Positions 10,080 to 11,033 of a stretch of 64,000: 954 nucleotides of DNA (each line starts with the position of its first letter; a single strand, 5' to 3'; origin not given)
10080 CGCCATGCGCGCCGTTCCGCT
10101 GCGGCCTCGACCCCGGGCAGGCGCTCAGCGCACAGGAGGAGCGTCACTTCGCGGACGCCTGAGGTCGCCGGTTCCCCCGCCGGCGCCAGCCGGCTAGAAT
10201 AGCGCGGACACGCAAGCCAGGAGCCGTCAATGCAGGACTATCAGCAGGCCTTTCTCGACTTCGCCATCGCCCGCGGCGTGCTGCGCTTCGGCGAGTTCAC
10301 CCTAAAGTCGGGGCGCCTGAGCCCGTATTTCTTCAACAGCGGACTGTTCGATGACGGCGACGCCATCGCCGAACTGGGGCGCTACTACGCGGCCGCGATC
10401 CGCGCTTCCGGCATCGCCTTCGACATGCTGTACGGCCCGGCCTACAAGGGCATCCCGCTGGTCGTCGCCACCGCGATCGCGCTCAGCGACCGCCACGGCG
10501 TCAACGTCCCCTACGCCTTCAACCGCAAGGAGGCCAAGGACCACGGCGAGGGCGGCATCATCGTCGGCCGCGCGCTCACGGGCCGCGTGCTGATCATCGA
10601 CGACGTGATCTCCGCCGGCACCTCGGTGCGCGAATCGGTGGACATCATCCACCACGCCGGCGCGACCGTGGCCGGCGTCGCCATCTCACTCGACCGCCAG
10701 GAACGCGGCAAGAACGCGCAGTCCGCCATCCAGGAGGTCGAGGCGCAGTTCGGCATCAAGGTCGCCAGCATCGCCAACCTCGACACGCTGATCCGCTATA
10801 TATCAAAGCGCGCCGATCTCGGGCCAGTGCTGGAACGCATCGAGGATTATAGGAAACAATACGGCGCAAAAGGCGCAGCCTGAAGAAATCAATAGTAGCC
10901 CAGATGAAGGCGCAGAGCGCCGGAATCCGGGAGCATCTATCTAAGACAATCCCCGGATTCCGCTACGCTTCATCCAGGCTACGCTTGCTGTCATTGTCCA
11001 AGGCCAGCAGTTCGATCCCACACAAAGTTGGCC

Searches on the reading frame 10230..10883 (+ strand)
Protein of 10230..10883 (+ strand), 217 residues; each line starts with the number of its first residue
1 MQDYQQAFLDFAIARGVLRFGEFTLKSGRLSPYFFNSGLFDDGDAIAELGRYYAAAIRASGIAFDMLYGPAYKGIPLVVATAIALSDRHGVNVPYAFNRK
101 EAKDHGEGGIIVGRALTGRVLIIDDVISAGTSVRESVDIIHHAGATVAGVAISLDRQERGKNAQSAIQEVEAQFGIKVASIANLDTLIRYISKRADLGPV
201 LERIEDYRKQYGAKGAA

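Call 4: search_protein_families(library=pfam, proteins=[window:10230-10883:+], max_evalue=1)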
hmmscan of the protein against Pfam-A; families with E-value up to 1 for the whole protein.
window:10230-10883:+ (217 aa): 3 families
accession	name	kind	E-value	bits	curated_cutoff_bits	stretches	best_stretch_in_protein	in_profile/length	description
PF00156.33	Pribosyltran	-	1.5e-11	44.3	26.3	1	44-165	9-135/158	Phosphoribosyl transferase domain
PF15609.12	PRTase_2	-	0.022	14.8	28.8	1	118-184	120-185/188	Phosphoribosyl transferase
PF09508.16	Lact_bio_phlase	-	0.058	12.3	26.6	1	25-59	350-384/434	Lacto-N-biose phosphorylase N-terminal TIM barrel domain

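Call 25: find_related_loci(query=window:10230-10883:+, collection=genome_contigs, flank=4000)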
Query window:10230-10883:+ (217 aa) in genome_contigs; peptide patterns used: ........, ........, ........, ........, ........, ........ (x = any residue, [..] = any of these).
600 stretches matched a pattern (row limit reached: there are more); 599 encode a relative of the query (tblastn E <= 1e-3); the best 80 are kept; 80 distinct loci.
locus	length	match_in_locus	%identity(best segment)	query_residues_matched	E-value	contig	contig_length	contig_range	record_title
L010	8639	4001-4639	67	1-213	7e-94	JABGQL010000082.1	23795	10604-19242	MAG: Gammaproteobacteria bacterium isolate co234_bin55 NODE_4050_length_23795_cov_73.421019, whole genome shotgun sequen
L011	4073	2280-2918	67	1-213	5e-93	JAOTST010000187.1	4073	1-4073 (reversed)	MAG: Chromatiales bacterium isolate 13_Jan_SF_Bin42 13_Jan_SF_Bin42_scaffold_6941_c2, whole genome shotgun sequence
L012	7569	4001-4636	66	1-212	2e-91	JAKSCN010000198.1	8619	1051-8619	MAG: Chromatiales bacterium isolate MAG.291 k141_12838501, whole genome shotgun sequence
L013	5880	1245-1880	66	1-212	1e-91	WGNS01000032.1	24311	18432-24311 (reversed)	MAG: Gammaproteobacteria bacterium isolate RI_283 c_000000100880, whole genome shotgun sequence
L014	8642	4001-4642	68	1-214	4e-91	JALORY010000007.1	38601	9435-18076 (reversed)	MAG: Gammaproteobacteria bacterium isolate Prado193 scaffold_397, whole genome shotgun sequence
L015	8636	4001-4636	65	1-212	1e-90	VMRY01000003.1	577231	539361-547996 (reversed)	MAG: Sedimenticola thiotaurini isolate BK-3 k141_550, whole genome shotgun sequence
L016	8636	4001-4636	63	1-212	3e-88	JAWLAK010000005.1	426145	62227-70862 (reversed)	MAG: Thiolinea sp. isolate AC1.102 AC1.102.fa-5, whole genome shotgun sequence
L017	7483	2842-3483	62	1-214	1e-87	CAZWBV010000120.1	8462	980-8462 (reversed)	MAG TPA_asm: uncultured Gammaproteobacteria bacterium isolate SRP128015_co4_66 genome assembly, contig: NODE_2187_length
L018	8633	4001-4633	64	1-211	1e-87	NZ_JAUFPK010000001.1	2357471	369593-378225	Aquisalimonas lutea strain CECT 8326 platanus_K_17_124_1, whole genome shotgun sequence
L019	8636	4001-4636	60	1-212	3e-87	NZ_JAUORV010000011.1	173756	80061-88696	Aliiglaciecola sp. 3_MG-2023 strain C1R02 EFHKEOBH_11, whole genome shotgun sequence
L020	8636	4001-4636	63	1-212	4e-87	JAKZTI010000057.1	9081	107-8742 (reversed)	MAG: Gammaproteobacteria bacterium isolate Langseth_MAG_00055 Langseth_MAG_00055_000000000057, whole genome shotgun sequ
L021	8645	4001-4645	60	1-213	7e-87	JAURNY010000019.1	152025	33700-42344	MAG: Gammaproteobacteria bacterium isolate SFB_Poly_Co_26 k141_2344572, whole genome shotgun sequence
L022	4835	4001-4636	62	1-212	1e-86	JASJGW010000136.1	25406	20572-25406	MAG: Gammaproteobacteria bacterium isolate ChS5.bin.15 ChesSed_k141_1212682, whole genome shotgun sequence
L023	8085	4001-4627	63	3-212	6e-86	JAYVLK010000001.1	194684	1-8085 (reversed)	MAG: Methylotenera sp. isolate GL54_UP_metabinner_13 GL54_UP_metabinner_13_0, whole genome shotgun sequence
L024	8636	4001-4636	63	1-212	8e-86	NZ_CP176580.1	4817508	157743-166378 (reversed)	Nitrincola sp. MINF-07-Sa-05 chromosome, complete genome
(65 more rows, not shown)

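Call 52: find_homologous_proteins(query=window:10230-10883:+, max_evalue=1e-60)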
Query window:10230-10883:+ (217 aa): 7847 proteins with E <= 1e-60 among 8000 candidates; the best 120 are listed.
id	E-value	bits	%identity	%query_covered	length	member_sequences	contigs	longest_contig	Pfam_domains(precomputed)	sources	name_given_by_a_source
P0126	4.9e-134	462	100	100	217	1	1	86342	PF00156.34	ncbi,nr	ncbi:MAG: orotate phosphoribosyltransferase [Gammaproteobacteria bacterium]|nr:orotate phosphoribosy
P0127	2.6e-129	447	96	100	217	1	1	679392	PF00156.34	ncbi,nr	ncbi:MAG: orotate phosphoribosyltransferase [Gammaproteobacteria bacterium]|nr:orotate phosphoribosy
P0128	4.1e-126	437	94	100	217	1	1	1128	PF00156.34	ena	-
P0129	7.8e-126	436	94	100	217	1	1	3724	PF00156.34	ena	-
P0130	5.0e-125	433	93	100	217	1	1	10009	PF00156.34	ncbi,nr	ncbi:MAG: orotate phosphoribosyltransferase [Gammaproteobacteria bacterium]|nr:orotate phosphoribosy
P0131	4.2e-124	430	93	100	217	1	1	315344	PF00156.34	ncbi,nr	ncbi:MAG: orotate phosphoribosyltransferase [Gammaproteobacteria bacterium]|nr:orotate phosphoribosy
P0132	5.3e-121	420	92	99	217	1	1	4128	PF00156.34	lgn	-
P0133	7.8e-121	419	90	100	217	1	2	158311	PF00156.34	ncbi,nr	ncbi:MAG: orotate phosphoribosyltransferase [Gammaproteobacteria bacterium]|nr:orotate phosphoribosy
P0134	5.6e-120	417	89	100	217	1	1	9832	PF00156.34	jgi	-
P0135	2.7e-119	414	90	100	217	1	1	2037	PF00156.34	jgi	jgi:orotate phosphoribosyltransferase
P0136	6.1e-119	413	89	99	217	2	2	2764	PF00156.34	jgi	jgi:orotate phosphoribosyltransferase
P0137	1.4e-118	412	90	100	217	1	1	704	PF00156.34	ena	-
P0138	1.6e-118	412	88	100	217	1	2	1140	PF00156.34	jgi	jgi:orotate phosphoribosyltransferase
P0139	3.2e-118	411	89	99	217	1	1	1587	PF00156.34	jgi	jgi:orotate phosphoribosyltransferase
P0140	5.1e-118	410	89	100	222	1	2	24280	PF00156.34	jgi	jgi:orotate phosphoribosyltransferase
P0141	4.8e-116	404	88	100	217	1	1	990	PF00156.34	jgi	jgi:orotate phosphoribosyltransferase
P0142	1.7e-113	395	87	100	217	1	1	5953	PF00156.34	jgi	jgi:orotate phosphoribosyltransferase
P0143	4.8e-113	394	86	100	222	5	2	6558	PF00156.34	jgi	jgi:orotate phosphoribosyltransferase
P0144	4.9e-113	394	87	98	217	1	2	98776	PF00156.34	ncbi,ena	ncbi:MAG: orotate phosphoribosyltransferase [Gammaproteobacteria bacterium]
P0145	7.0e-110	384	85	100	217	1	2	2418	PF00156.34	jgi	jgi:orotate phosphoribosyltransferase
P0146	9.2e-110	383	84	100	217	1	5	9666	PF00156.34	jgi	jgi:orotate phosphoribosyltransferase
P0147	2.6e-109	382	85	98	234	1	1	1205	PF00156.34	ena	-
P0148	4.9e-109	381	85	98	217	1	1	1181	PF00156.34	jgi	-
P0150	1.2e-98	347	78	99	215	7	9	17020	PF00156.34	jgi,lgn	jgi:orotate phosphoribosyltransferase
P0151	3.8e-98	345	76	98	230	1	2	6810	PF00156.34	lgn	-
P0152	2.6e-96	339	91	81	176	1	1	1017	PF00156.34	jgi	jgi:orotate phosphoribosyltransferase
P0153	2.7e-96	339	75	98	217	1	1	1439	PF00156.34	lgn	-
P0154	2.8e-95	336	75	98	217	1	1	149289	PF00156.34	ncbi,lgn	-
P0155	4.0e-95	335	75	98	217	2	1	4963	PF00156.34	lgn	-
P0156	4.2e-95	335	75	99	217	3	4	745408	PF00156.34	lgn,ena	-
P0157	1.2e-94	334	76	98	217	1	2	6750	PF00156.34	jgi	-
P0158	4.1e-94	332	74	98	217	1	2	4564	PF00156.34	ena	-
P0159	4.4e-94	332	73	98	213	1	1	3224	PF00156.34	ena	-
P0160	4.8e-94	332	74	98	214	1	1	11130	PF00156.34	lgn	-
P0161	1.2e-93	331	75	98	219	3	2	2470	PF00156.34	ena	-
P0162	1.7e-93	330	72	98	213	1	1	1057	PF00156.34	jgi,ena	-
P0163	1.9e-93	330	72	98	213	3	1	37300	PF00156.34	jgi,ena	-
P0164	2.8e-93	329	72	98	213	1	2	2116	PF00156.34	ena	-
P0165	5.7e-93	328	74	98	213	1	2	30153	PF00156.34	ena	-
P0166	8.8e-93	328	72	99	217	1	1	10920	PF00156.34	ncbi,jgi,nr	ncbi:MAG: orotate phosphoribosyltransferase [Chromatiales bacterium]|jgi:orotate phosphoribosyltrans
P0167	2.5e-92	326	70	98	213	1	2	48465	PF00156.34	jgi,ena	-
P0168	3.9e-92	326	73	99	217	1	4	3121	PF00156.34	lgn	-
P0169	4.2e-92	326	71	99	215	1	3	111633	PF00156.34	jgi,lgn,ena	-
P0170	4.9e-92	325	71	99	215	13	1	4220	PF00156.34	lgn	-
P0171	8.1e-92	325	72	98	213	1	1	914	PF00156.34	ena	-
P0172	1.5e-91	324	72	100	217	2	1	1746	PF00156.34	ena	-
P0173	1.9e-91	323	71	100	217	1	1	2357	PF00156.34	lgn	-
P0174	2.0e-91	323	72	98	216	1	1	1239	PF00156.34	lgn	-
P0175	2.1e-91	323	72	98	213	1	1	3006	PF00156.34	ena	-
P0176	2.6e-91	323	70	100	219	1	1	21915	PF00156.34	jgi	jgi:orotate phosphoribosyltransferase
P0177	2.7e-91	323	72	98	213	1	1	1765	PF00156.34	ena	-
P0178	2.9e-91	323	72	98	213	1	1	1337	PF00156.34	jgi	-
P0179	3.0e-91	323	72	98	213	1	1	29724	PF00156.34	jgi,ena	-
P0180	3.6e-91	322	72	98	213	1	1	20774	PF00156.34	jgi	-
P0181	3.8e-91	322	72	98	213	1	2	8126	PF00156.34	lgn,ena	-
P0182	5.3e-91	322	72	98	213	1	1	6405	PF00156.34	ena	-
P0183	5.5e-91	322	72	98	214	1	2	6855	PF00156.34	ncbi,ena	-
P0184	5.5e-91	322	70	98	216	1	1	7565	PF00156.34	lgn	-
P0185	6.6e-91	322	71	99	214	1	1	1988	PF00156.34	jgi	jgi:orotate phosphoribosyltransferase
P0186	7.4e-91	321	72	98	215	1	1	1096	PF00156.34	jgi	-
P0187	8.3e-91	321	71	99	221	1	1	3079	PF00156.34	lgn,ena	-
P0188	8.8e-91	321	71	99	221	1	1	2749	PF00156.34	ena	-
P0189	9.1e-91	321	69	98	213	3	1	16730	PF00156.34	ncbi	-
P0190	9.4e-91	321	71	98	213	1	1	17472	PF00156.34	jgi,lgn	jgi:orotate phosphoribosyltransferase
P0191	1.0e-90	321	71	99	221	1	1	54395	PF00156.34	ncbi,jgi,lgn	-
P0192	1.2e-90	321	74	98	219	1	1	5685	PF00156.34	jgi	-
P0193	1.3e-90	321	70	99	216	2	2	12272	PF00156.34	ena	-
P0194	1.4e-90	321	73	98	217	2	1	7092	PF00156.34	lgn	-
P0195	1.5e-90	320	71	98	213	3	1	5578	PF00156.34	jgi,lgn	-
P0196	1.5e-90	320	71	98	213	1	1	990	PF00156.34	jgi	jgi:orotate phosphoribosyltransferase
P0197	1.5e-90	320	72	98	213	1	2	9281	PF00156.34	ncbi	-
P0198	1.5e-90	320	73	98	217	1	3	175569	PF00156.34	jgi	jgi:orotate phosphoribosyltransferase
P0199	1.5e-90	320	72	98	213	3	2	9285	PF00156.34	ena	-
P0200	1.6e-90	320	70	100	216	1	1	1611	PF00156.34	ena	-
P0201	1.8e-90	320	71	100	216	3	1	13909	PF00156.34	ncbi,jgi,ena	-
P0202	1.9e-90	320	72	98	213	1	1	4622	PF00156.34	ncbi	-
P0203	2.0e-90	320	69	98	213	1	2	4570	PF00156.34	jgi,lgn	-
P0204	2.2e-90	320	71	99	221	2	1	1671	PF00156.34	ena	-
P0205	2.7e-90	320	73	98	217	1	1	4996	PF00156.34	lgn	-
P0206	3.2e-90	319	71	98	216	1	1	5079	PF00156.34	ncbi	-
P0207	3.5e-90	319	71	98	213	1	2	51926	PF00156.34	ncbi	-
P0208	3.7e-90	319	72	98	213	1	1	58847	PF00156.34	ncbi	-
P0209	3.8e-90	319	70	98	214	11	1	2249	PF00156.34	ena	-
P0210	4.2e-90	319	70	98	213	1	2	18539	PF00156.34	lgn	-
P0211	4.7e-90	319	71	98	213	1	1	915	PF00156.34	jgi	jgi:orotate phosphoribosyltransferase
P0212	5.4e-90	319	73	98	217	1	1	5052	PF00156.34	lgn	-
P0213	5.7e-90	319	72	98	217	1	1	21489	PF00156.34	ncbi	-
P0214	6.2e-90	318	71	98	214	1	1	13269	PF00156.34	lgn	-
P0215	6.7e-90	318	70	98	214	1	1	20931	PF00156.34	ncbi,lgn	-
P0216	8.3e-90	318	72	98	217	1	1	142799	PF00156.34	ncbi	-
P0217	8.4e-90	318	72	98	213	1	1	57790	PF00156.34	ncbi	-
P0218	8.9e-90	318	70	100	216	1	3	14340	PF00156.34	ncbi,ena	-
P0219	9.3e-90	318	71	99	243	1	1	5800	PF00156.34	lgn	-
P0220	1.0e-89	318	70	98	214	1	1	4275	PF00156.34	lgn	-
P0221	1.0e-89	318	71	98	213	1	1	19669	PF00156.34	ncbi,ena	-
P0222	1.1e-89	318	71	98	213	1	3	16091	PF00156.34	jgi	jgi:orotate phosphoribosyltransferase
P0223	1.4e-89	317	71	98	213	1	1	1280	PF00156.34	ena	-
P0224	1.4e-89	317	70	99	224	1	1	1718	PF00156.34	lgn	-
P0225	1.5e-89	317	71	98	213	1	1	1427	PF00156.34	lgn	-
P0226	1.8e-89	317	70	99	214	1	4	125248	PF00156.34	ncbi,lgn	-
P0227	1.9e-89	317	69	98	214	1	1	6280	PF00156.34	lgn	-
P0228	2.3e-89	317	70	98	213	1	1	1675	PF00156.34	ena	-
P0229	2.6e-89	316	70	98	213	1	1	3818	PF00156.34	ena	-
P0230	2.8e-89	316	70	99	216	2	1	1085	PF00156.34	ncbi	-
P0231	2.9e-89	316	71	98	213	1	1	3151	PF00156.34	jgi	-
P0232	3.0e-89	316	72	98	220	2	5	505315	PF00156.34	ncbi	-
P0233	3.2e-89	316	67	98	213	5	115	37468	PF00156.34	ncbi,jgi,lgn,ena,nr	ncbi:MAG: orotate phosphoribosyltransferase [Gammaproteobacteria bacterium]|jgi:orotate phosphoribos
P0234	4.2e-89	316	71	98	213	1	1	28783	PF00156.34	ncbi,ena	-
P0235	4.9e-89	316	70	99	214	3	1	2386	PF00156.34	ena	-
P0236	5.2e-89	315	70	99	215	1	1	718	PF00156.34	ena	-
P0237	5.4e-89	315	69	99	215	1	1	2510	PF00156.34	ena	-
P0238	5.7e-89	315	70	98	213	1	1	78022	PF00156.34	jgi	jgi:orotate phosphoribosyltransferase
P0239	5.9e-89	315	69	99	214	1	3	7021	PF00156.34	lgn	-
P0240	6.4e-89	315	72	98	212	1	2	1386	PF00156.34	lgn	-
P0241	6.7e-89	315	70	99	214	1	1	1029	PF00156.34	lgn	-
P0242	6.8e-89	315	70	98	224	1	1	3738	PF00156.34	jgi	jgi:orotate phosphoribosyltransferase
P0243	7.2e-89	315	69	98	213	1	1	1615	PF00156.34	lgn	-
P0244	8.0e-89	315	69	98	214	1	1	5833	PF00156.34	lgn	-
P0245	8.8e-89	315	69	99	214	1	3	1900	PF00156.34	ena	-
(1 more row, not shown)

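Call 53: find_encoding_contigs(protein=P0127, flank=4000, max_places=2)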
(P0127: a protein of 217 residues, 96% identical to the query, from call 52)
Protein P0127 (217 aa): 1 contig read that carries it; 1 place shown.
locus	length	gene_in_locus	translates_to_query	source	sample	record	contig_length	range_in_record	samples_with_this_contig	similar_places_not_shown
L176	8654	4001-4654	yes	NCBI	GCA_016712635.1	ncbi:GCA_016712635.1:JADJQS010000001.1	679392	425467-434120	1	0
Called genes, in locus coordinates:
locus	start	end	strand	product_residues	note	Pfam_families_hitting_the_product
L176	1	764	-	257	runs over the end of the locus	PF03372:Exo_endo_phos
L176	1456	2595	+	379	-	PF00142:Fer4_NifH (faint), PF01656:CbiA, PF02374:ArsA_ATPase (faint), PF06564:CBP_BcsQ, PF09140:MipZ (weak), PF10609:ParA, PF13614:AAA_31, PF16561:AMPK1_CBM, +1 more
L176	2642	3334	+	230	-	-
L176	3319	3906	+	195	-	-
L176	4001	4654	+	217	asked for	PF00156:Pribosyltran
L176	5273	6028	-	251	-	PF01925:TauE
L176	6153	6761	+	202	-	PF13511:DUF4124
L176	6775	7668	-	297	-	PF00696:AA_kinase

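Call 54: find_encoding_contigs(protein=P0131, flank=4000, max_places=2)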
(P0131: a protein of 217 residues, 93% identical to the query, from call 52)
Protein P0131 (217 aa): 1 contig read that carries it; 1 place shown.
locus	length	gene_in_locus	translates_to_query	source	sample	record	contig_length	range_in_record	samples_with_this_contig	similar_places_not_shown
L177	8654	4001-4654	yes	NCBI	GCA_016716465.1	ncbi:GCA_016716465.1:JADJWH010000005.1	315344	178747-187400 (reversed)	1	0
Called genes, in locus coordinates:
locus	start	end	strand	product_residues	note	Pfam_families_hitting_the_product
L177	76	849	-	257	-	PF03372:Exo_endo_phos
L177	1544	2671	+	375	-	PF00142:Fer4_NifH (weak), PF01656:CbiA, PF02374:ArsA_ATPase (weak), PF06564:CBP_BcsQ, PF09140:MipZ (weak), PF10609:ParA, PF13614:AAA_31, PF16561:AMPK1_CBM, +1 more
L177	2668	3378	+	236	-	-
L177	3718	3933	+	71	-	-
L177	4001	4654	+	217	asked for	PF00156:Pribosyltran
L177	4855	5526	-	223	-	-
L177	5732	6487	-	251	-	PF01925:TauE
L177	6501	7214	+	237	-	PF13511:DUF4124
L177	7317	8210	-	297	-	PF00696:AA_kinase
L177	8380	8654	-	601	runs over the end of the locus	PF02878:PGM_PMM_I, PF02879:PGM_PMM_II, PF02880:PGM_PMM_III, PF00408:PGM_PMM_IV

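Call 55: find_encoding_contigs(protein=P0133, flank=4000, max_places=2)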
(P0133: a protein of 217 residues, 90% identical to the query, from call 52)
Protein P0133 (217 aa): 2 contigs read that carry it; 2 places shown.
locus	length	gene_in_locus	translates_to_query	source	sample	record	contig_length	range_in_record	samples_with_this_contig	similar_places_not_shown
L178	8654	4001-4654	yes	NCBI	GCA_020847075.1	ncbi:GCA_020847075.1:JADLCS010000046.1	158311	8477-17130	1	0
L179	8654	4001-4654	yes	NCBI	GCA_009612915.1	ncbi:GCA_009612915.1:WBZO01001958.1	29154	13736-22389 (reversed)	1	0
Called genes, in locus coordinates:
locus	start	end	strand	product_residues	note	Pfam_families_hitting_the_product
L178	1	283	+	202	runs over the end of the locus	PF03602:Cons_hypoth95, PF05175:MTS, PF13847:Methyltransf_31 (weak)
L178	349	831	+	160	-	PF01467:CTP_transf_like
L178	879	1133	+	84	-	PF00037:Fer4 (weak), PF12838:Fer4_7 (weak), PF13187:Fer4_9 (faint)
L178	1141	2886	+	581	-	PF01019:G_glu_transpept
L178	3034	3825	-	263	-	PF03372:Exo_endo_phos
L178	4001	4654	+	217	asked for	PF00156:Pribosyltran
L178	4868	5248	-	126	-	PF09851:SHOCT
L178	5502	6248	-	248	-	PF01925:TauE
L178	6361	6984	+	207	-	PF13511:DUF4124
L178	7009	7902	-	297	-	PF00696:AA_kinase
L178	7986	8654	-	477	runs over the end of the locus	PF02878:PGM_PMM_I, PF02879:PGM_PMM_II, PF02880:PGM_PMM_III, PF00408:PGM_PMM_IV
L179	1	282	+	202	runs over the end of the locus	PF03602:Cons_hypoth95, PF05175:MTS, PF13847:Methyltransf_31 (weak)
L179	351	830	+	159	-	PF01467:CTP_transf_like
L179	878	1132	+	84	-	PF00037:Fer4 (weak), PF12838:Fer4_7 (weak), PF13187:Fer4_9 (faint)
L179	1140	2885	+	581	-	PF01019:G_glu_transpept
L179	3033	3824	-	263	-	PF03372:Exo_endo_phos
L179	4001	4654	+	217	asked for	PF00156:Pribosyltran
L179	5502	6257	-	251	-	PF01925:TauE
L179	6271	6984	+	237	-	PF13511:DUF4124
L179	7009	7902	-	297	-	PF00696:AA_kinase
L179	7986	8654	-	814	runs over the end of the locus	PF02878:PGM_PMM_I, PF02879:PGM_PMM_II, PF02880:PGM_PMM_III, PF00408:PGM_PMM_IV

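Call 78: find_encoding_contigs(protein=P0130, flank=3500, max_places=2)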
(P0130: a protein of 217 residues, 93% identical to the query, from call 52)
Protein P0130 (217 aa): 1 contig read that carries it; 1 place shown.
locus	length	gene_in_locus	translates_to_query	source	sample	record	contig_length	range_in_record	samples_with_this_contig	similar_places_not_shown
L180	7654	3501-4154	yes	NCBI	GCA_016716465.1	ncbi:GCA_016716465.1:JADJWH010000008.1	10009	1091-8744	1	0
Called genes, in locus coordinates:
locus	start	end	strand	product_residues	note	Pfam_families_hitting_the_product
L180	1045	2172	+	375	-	PF00142:Fer4_NifH (weak), PF01656:CbiA, PF02374:ArsA_ATPase (weak), PF06564:CBP_BcsQ, PF09140:MipZ (weak), PF10609:ParA, PF13614:AAA_31, PF16561:AMPK1_CBM, +1 more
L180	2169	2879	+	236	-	-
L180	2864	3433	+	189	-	-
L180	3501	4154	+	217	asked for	PF00156:Pribosyltran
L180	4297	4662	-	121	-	-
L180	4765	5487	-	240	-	-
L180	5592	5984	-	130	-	PF07007:LprI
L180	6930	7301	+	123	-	PF13511:DUF4124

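Call 79: find_encoding_contigs(protein=P0144, flank=3500, max_places=2)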
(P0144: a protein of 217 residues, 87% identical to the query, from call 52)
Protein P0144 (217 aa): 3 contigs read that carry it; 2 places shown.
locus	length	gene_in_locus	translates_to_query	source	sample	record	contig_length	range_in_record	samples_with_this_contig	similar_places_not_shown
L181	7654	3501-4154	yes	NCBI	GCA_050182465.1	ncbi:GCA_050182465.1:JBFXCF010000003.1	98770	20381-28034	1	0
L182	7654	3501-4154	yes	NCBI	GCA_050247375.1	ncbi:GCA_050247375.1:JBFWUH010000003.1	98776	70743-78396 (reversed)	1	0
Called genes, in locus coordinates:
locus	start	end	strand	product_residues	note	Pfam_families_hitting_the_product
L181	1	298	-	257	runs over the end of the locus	PF03372:Exo_endo_phos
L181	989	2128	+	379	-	PF00142:Fer4_NifH (faint), PF01656:CbiA, PF02374:ArsA_ATPase (faint), PF06564:CBP_BcsQ, PF09140:MipZ (weak), PF10609:ParA, PF13614:AAA_31, PF16561:AMPK1_CBM, +1 more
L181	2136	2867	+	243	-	-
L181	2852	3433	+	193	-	-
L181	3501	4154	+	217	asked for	PF00156:Pribosyltran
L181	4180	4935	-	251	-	PF01925:TauE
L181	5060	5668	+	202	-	PF13511:DUF4124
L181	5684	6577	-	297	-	PF00696:AA_kinase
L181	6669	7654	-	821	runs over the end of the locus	PF02878:PGM_PMM_I, PF02879:PGM_PMM_II, PF02880:PGM_PMM_III, PF00408:PGM_PMM_IV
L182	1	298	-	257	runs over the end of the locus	PF03372:Exo_endo_phos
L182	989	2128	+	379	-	PF00142:Fer4_NifH (faint), PF01656:CbiA, PF02374:ArsA_ATPase (faint), PF06564:CBP_BcsQ, PF09140:MipZ (weak), PF10609:ParA, PF13614:AAA_31, PF16561:AMPK1_CBM, +1 more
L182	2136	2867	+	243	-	-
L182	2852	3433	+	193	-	-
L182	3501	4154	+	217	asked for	PF00156:Pribosyltran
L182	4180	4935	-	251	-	PF01925:TauE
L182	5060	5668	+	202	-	PF13511:DUF4124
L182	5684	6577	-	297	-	PF00696:AA_kinase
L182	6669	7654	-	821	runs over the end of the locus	PF02878:PGM_PMM_I, PF02879:PGM_PMM_II, PF02880:PGM_PMM_III, PF00408:PGM_PMM_IV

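Call 82: search_protein_families(library=pfam, proteins=[L177:4855-5526:-, L178:4868-5248:-, L180:4297-4662:-, L180:4765-5487:-, L180:5592-5984:-], max_evalue=0.1)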
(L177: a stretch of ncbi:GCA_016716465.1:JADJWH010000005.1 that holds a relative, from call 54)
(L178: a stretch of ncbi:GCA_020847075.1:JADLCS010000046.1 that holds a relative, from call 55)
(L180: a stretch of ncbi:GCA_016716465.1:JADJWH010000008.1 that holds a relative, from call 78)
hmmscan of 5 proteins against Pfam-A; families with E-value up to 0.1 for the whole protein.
L177:4855-5526:- (223 aa): 0 families

L178:4868-5248:- (126 aa): 6 families
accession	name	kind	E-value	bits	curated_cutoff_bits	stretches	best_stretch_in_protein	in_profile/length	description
PF09851.14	SHOCT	-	5.6e-08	32.7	27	1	96-123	1-28/28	Short C-terminal domain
PF05120.17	GvpG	-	0.0017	18.9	30.6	1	92-126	31-65/67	Gas vesicle protein G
PF10571.15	UPF0547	-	0.0022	18.5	29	1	3-21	3-21/26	Uncharacterised protein family UPF0547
PF12773.13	DZR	-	0.026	15.1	27.3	1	3-20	27-44/45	Double zinc ribbon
PF13920.12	zf-C3HC4_3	-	0.065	13.5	27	1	2-24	25-46/49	Zinc finger, C3HC4 type (RING finger)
PF18912.6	DZR_2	-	0.088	13.1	27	0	2-23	23-45/56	Double zinc ribbon domain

L180:4297-4662:- (121 aa): 0 families

L180:4765-5487:- (240 aa): 0 families

L180:5592-5984:- (130 aa): 2 families
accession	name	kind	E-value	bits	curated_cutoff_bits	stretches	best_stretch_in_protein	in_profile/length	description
PF07007.17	LprI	-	1.6e-15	57.8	22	1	49-120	24-104/106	Lysozyme inhibitor LprI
PF17643.6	TssR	-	0.064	13.8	25.7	0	65-104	9-48/102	TssR protein N-terminal barrel domain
